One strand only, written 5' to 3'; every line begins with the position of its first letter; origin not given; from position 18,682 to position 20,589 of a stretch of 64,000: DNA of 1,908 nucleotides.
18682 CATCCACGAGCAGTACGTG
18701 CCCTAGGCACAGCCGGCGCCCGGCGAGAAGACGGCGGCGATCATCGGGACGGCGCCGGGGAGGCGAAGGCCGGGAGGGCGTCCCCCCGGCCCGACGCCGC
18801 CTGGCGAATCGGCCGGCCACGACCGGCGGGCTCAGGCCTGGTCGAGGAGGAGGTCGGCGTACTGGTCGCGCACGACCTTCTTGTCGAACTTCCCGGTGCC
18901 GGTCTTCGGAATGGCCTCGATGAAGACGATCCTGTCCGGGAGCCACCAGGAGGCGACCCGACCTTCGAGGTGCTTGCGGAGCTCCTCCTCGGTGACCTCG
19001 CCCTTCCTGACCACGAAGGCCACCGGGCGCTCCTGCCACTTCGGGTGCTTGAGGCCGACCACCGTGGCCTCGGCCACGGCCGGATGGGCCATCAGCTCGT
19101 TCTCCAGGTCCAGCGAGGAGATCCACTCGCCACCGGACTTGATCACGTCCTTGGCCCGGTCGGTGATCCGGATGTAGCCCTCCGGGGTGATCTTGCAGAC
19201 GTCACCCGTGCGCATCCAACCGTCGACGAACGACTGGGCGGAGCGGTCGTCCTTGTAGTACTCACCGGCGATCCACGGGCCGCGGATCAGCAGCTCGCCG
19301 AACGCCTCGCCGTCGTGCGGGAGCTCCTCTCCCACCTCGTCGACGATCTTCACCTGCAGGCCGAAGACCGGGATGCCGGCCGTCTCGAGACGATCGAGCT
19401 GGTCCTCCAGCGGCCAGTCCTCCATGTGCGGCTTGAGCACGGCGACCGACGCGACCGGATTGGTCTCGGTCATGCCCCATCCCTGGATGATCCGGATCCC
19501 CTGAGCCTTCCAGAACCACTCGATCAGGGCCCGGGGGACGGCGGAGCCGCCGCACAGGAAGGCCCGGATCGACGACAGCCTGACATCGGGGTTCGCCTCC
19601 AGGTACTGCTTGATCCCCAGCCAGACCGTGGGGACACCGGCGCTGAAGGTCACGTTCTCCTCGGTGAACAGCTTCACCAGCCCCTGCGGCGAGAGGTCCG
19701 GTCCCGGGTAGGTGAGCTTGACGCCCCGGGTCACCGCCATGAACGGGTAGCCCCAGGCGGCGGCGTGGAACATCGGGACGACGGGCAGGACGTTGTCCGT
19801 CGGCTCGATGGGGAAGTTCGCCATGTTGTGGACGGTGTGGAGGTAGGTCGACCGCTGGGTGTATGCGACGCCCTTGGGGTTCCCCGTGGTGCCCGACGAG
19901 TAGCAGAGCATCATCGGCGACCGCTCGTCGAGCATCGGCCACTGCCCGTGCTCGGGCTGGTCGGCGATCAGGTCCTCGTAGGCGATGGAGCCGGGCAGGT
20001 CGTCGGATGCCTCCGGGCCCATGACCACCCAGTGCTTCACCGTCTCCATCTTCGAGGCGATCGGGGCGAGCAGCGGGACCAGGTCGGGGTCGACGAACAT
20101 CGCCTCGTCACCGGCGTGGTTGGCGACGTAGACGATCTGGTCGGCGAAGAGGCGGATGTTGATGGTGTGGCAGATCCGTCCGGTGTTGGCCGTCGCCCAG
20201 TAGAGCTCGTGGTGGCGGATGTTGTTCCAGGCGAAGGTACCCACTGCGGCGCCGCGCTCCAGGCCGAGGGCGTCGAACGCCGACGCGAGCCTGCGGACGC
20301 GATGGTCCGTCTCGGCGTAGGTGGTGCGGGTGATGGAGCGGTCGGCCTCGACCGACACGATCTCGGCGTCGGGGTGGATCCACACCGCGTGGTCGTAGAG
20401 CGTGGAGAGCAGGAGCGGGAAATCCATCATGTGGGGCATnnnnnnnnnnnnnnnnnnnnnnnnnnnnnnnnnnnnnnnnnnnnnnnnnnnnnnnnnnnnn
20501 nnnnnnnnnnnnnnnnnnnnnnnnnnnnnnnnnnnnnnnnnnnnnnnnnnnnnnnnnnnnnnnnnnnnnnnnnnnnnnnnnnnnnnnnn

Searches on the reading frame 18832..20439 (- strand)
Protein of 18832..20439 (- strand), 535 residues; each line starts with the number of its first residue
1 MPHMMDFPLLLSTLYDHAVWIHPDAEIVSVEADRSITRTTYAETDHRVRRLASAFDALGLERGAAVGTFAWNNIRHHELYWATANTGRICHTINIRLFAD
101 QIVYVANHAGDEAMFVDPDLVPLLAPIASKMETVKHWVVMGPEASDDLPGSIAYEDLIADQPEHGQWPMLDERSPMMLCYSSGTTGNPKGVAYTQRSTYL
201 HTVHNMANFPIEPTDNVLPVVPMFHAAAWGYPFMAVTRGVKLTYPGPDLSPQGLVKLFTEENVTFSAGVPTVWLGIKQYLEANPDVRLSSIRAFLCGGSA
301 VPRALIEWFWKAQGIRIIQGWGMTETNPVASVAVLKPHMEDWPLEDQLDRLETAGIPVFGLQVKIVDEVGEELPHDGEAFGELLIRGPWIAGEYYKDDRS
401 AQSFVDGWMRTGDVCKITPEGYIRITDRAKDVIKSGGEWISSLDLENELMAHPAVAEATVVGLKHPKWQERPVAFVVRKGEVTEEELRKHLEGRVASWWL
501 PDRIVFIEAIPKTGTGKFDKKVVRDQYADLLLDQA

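Call 12: search_protein_families(library=pfam, proteins=[window:18832-20439:-])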
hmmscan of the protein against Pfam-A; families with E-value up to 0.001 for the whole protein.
window:18832-20439:- (535 aa): 2 families
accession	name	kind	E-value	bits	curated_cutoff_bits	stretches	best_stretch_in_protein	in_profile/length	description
PF00501.34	AMP-binding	-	9.2e-74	249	29.9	1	22-395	8-384/384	AMP-binding enzyme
PF13193.12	AMP-binding_C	-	4.9e-22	79.1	24.5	1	445-517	2-76/76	AMP-binding enzyme C-terminal domain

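Call 13: find_encoding_contigs(protein=window:18832-20439:-, flank=10000, max_places=10)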
Protein window:18832-20439:- (535 aa): 24 contigs read that carry it; 10 places shown.
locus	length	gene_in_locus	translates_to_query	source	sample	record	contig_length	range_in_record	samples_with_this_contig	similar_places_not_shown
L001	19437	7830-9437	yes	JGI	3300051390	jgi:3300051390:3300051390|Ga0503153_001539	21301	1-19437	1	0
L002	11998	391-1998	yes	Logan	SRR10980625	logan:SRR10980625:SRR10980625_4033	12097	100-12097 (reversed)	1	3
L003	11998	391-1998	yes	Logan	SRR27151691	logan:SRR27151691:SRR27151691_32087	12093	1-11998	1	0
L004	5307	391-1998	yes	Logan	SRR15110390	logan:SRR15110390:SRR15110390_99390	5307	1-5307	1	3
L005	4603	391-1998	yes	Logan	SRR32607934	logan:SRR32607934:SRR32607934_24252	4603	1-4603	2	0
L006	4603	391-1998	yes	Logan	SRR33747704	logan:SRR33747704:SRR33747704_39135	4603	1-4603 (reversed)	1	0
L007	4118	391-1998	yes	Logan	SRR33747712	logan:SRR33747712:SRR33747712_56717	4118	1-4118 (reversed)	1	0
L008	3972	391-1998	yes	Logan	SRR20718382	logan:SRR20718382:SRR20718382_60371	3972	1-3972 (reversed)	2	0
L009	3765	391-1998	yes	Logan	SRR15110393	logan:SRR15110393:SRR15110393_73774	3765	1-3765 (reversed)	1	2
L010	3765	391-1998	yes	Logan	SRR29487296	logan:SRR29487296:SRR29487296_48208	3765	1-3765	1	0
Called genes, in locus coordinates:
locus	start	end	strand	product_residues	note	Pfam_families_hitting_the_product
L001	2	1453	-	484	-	?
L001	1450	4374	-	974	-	PF00580:UvrD-helicase, PF13245:AAA_19, PF13361:UvrD_C, PF13538:UvrD_C_2 (faint), PF10926:DUF2800 (weak), PF12705:PDDEXK_1, PF01930:Cas_Cas4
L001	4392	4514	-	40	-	-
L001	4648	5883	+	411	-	PF02812:ELFV_dehydrog_N, PF00208:ELFV_dehydrog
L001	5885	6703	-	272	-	PF12705:PDDEXK_1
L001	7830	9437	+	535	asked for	PF00501:AMP-binding, PF13193:AMP-binding_C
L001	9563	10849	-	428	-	-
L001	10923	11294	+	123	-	-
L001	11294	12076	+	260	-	PF00106:adh_short, PF13561:adh_short_C2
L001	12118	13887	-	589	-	PF01590:GAF, PF13185:GAF_2, PF13492:GAF_3, PF00512:HisKA, PF02518:HATPase_c, PF13581:HATPase_c_2 (faint)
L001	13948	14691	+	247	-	PF00561:Abhydrolase_1, PF12146:Hydrolase_4, PF12697:Abhydrolase_6, PF20408:Abhydrolase_11 (weak)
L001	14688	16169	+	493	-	PF08245:Mur_ligase_M, PF02875:Mur_ligase_C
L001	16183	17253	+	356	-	PF01820:Dala_Dala_lig_N, PF02655:ATP-grasp_3 (weak), PF07478:Dala_Dala_lig_C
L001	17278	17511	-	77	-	PF01037:AsnC_trans_reg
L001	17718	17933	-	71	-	-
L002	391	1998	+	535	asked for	PF00501:AMP-binding, PF13193:AMP-binding_C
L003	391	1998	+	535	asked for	PF00501:AMP-binding, PF13193:AMP-binding_C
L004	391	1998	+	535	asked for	PF00501:AMP-binding, PF13193:AMP-binding_C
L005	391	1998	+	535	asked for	PF00501:AMP-binding, PF13193:AMP-binding_C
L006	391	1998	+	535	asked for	PF00501:AMP-binding, PF13193:AMP-binding_C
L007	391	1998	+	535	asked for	PF00501:AMP-binding, PF13193:AMP-binding_C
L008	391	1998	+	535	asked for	PF00501:AMP-binding, PF13193:AMP-binding_C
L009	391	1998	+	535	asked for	PF00501:AMP-binding, PF13193:AMP-binding_C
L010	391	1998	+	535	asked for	PF00501:AMP-binding, PF13193:AMP-binding_C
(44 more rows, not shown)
